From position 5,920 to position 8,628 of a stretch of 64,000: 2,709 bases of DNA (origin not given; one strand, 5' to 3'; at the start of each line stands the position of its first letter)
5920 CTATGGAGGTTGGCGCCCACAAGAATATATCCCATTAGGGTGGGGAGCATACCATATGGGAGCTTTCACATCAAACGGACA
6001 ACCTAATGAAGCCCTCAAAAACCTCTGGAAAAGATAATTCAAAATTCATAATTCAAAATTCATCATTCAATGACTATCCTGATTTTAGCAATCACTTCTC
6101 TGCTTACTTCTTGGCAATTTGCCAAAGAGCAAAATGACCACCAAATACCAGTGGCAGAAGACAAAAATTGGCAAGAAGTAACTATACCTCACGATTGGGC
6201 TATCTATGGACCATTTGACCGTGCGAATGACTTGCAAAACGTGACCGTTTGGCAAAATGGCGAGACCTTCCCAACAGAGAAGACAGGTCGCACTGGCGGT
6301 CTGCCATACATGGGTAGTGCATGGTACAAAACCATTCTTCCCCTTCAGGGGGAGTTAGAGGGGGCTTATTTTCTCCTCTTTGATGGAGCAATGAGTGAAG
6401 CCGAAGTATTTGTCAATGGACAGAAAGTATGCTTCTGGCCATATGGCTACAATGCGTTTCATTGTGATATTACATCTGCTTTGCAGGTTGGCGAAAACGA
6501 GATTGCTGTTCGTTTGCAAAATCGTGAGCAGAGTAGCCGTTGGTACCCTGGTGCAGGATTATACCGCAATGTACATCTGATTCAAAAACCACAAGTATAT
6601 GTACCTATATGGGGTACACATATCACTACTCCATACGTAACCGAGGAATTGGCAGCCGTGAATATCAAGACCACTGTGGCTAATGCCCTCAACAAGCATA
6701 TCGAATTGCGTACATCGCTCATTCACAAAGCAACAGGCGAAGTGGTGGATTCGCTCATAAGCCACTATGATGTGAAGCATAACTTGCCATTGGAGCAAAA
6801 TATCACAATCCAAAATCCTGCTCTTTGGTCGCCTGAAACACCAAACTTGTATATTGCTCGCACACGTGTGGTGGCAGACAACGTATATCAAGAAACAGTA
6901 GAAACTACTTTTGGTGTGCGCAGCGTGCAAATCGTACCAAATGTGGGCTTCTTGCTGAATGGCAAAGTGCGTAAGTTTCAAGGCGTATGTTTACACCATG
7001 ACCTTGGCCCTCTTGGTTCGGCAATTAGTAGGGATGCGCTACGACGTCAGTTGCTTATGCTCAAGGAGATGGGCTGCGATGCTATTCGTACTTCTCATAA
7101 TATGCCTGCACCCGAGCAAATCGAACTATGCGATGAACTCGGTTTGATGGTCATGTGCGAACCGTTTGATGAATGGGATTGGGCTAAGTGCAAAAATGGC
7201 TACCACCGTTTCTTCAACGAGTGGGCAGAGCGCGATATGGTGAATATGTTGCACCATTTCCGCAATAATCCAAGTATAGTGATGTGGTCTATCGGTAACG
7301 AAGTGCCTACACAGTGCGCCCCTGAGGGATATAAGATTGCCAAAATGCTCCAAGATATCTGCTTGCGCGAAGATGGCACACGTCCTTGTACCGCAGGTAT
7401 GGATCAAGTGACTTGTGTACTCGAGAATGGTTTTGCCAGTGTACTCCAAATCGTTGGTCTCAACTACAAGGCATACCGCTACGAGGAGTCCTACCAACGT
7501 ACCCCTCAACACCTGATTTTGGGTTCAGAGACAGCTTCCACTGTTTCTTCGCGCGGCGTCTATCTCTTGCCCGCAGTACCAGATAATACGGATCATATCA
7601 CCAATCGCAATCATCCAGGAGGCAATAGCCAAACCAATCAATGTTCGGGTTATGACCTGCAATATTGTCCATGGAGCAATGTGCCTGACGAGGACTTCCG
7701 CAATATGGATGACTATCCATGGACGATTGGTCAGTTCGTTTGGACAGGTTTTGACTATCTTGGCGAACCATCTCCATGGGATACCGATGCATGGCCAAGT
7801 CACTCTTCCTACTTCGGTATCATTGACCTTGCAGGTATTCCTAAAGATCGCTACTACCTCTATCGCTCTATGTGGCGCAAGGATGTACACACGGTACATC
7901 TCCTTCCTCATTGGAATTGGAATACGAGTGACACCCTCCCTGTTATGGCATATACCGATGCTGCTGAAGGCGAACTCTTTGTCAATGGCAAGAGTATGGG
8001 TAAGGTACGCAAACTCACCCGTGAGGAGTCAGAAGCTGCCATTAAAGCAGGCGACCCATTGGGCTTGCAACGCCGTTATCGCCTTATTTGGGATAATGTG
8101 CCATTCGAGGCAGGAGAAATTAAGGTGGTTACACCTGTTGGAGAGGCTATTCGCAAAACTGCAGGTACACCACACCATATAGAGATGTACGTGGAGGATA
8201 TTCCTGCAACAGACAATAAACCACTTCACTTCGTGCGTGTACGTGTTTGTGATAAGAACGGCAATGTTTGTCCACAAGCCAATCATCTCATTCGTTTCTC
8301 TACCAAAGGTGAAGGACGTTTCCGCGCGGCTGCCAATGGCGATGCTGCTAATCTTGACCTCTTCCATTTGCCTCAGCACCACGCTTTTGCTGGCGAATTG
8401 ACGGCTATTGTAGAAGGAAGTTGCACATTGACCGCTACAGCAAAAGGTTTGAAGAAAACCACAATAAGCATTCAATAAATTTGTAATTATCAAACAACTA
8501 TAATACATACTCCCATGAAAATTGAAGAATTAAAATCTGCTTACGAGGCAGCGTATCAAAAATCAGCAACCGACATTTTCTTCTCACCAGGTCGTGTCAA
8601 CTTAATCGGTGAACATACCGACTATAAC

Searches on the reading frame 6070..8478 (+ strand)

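Call 36: search_protein_families(library=pfam, proteins=[window:6070-8478:+])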
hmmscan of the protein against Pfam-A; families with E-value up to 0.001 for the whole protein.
window:6070-8478:+ (802 aa): 7 families
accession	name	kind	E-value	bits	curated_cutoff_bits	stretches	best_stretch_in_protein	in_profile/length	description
PF02836.23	Glyco_hydro_2_C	-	1.7e-21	77.1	21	1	293-474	7-196/302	Glycosyl hydrolases family 2, TIM barrel domain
PF18565.7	Glyco_hydro2_C5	-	2.1e-20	72.9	32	1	714-799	12-102/103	Glycoside hydrolase family 2 C-terminal domain 5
PF02837.24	Glyco_hydro_2_N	-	2.5e-15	57.3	28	1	9-174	2-169/169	Glycosyl hydrolases family 2, sugar binding domain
PF16355.11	DUF4982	-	2e-14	53.7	23.9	1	622-688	3-52/61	Domain of unknown function (DUF4982)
PF00703.27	Glyco_hydro_2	-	1.9e-13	51.6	23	1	183-284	6-109/109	Glycosyl hydrolases family 2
PF22666.2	Glyco_hydro_2_N2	-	2.5e-05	24.8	27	1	84-152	50-120/167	Glycosyl hydrolase 2 galactose-binding domain-like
PF21467.3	BetaGal_gal-bd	-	0.00011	22.7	27.3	0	84-125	2-43/62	Beta-galactosidase, galactose-binding domain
